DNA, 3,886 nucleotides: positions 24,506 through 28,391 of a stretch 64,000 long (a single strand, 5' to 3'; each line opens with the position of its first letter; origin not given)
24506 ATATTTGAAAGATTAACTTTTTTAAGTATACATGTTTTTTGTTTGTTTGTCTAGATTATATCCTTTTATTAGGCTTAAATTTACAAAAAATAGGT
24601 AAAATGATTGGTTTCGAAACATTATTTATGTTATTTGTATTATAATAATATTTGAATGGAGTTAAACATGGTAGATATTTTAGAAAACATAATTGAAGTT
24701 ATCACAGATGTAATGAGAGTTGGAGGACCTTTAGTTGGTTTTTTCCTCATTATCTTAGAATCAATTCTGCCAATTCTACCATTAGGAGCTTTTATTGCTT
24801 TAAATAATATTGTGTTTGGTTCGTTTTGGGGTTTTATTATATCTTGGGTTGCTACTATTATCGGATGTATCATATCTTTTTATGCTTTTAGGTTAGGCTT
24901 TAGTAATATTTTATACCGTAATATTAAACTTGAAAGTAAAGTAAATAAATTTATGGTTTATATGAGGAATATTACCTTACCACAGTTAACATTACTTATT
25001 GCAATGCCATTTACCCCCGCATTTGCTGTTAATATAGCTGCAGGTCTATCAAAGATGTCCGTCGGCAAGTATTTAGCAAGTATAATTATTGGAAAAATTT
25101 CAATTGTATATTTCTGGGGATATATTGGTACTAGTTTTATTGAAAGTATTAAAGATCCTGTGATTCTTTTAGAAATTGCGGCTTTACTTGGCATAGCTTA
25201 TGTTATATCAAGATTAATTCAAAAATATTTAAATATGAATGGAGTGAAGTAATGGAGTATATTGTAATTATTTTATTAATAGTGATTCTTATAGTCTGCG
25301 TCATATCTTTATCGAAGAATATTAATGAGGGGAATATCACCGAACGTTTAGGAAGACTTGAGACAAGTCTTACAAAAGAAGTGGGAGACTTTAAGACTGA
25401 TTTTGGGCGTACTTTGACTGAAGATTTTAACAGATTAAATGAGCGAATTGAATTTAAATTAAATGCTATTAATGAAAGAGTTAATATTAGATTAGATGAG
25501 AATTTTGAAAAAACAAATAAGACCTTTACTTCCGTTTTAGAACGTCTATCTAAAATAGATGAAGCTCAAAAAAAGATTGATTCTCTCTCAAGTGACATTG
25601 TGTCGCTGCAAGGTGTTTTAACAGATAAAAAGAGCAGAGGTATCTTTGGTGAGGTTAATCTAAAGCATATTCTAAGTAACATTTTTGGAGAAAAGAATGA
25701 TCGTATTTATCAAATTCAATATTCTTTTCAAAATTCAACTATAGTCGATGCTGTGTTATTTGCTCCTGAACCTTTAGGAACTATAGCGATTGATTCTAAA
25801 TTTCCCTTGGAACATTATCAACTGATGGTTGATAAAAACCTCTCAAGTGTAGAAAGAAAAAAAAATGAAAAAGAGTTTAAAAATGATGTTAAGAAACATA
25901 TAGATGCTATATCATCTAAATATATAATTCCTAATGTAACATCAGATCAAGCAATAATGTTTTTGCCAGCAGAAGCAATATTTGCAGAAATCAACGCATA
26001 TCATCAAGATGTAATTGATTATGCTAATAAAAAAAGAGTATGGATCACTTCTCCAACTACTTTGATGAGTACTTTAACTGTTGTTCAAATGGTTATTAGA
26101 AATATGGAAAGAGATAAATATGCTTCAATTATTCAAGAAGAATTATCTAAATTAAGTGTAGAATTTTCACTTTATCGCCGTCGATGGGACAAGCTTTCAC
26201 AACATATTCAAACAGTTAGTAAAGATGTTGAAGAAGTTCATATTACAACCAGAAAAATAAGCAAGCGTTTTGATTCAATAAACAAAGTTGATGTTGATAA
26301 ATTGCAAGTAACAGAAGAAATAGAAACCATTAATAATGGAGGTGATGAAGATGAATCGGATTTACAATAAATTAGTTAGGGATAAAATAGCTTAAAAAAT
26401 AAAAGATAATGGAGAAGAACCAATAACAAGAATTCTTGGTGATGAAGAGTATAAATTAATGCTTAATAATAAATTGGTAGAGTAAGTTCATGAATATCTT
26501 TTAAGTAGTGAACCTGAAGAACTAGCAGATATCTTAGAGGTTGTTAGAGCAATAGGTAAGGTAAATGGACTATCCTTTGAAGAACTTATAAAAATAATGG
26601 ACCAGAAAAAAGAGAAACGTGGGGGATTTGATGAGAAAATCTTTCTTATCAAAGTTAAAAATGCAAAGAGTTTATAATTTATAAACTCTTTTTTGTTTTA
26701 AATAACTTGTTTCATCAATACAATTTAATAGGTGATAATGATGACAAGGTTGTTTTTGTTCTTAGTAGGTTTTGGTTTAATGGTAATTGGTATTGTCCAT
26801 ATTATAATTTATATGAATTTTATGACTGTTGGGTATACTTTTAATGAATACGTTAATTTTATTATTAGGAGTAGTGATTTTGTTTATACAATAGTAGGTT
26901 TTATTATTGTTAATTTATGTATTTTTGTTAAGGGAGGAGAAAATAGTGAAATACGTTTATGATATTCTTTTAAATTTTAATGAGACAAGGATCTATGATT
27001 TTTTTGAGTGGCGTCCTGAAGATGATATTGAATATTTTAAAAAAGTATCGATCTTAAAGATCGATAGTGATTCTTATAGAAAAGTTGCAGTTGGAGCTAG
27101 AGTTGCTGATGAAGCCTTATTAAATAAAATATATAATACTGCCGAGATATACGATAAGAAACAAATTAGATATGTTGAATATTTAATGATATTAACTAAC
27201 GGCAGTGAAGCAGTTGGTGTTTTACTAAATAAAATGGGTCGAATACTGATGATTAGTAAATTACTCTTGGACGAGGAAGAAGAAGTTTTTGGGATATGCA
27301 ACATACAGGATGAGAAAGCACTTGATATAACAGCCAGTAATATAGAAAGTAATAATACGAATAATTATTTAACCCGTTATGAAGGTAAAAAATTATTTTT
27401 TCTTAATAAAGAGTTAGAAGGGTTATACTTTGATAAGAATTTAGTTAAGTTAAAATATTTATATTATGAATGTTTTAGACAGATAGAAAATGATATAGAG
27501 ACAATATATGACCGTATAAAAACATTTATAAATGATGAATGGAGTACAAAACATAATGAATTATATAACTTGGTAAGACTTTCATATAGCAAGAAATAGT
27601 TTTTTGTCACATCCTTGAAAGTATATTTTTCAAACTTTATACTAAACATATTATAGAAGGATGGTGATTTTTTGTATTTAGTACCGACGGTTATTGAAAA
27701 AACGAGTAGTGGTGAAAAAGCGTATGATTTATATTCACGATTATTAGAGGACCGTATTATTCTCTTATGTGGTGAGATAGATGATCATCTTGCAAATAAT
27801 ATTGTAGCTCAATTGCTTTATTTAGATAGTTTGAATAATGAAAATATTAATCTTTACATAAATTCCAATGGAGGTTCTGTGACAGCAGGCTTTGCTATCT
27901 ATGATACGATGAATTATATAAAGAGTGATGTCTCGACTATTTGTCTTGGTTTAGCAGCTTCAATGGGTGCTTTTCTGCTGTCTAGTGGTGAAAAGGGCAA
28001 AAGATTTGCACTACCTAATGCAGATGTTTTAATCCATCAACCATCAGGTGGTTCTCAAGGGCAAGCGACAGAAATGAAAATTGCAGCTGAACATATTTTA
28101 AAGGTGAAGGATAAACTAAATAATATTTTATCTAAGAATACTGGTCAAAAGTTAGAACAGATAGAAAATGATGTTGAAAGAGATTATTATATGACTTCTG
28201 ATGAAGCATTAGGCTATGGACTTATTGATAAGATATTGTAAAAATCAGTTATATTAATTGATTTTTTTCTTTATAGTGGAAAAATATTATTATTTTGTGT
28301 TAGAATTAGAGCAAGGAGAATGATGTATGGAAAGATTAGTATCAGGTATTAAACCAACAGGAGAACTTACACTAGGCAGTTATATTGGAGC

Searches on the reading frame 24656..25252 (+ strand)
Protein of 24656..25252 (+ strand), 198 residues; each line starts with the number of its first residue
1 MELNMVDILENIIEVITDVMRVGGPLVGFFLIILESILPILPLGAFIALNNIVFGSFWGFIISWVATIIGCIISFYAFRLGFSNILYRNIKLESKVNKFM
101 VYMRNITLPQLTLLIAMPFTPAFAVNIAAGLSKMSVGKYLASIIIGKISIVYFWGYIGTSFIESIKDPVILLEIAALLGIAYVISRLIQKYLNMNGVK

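Call 24: find_encoding_contigs(protein=window:24656-25252:+, flank=10000, max_places=10)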
Protein window:24656-25252:+ (198 aa): no gene with exactly this product is on record in the collection.

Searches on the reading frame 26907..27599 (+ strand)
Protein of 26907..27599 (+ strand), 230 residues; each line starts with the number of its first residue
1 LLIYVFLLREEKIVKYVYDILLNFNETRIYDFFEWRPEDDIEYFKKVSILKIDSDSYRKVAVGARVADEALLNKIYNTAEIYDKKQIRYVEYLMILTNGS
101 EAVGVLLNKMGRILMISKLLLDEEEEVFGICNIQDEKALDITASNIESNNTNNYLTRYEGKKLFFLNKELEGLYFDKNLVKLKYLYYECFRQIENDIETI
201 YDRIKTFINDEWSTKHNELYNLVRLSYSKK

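Call 57: search_protein_families(library=pfam, proteins=[window:26907-27599:+], max_evalue=0.001)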
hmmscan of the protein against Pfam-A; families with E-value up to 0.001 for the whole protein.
window:26907-27599:+ (230 aa): 1 family
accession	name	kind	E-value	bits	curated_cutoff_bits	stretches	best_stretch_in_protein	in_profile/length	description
PF12227.13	DUF3603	-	1.6e-05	24.8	23.7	1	46-220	4-191/214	Protein of unknown function (DUF3603)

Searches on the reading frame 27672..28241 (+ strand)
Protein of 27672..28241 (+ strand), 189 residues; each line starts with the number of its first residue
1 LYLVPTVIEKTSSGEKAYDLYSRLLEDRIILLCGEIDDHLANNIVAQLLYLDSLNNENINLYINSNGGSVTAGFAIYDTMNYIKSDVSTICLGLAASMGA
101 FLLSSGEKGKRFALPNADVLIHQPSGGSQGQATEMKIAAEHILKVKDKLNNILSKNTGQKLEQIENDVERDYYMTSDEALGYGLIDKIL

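Call 57: search_protein_families(library=pfam, proteins=[window:27672-28241:+], max_evalue=0.001)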
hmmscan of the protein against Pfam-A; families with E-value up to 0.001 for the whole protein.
window:27672-28241:+ (189 aa): 1 family
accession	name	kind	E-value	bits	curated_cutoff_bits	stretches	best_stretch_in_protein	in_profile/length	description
PF00574.28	CLP_protease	-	3.2e-79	265.5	20.2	1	13-189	2-179/182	Clp protease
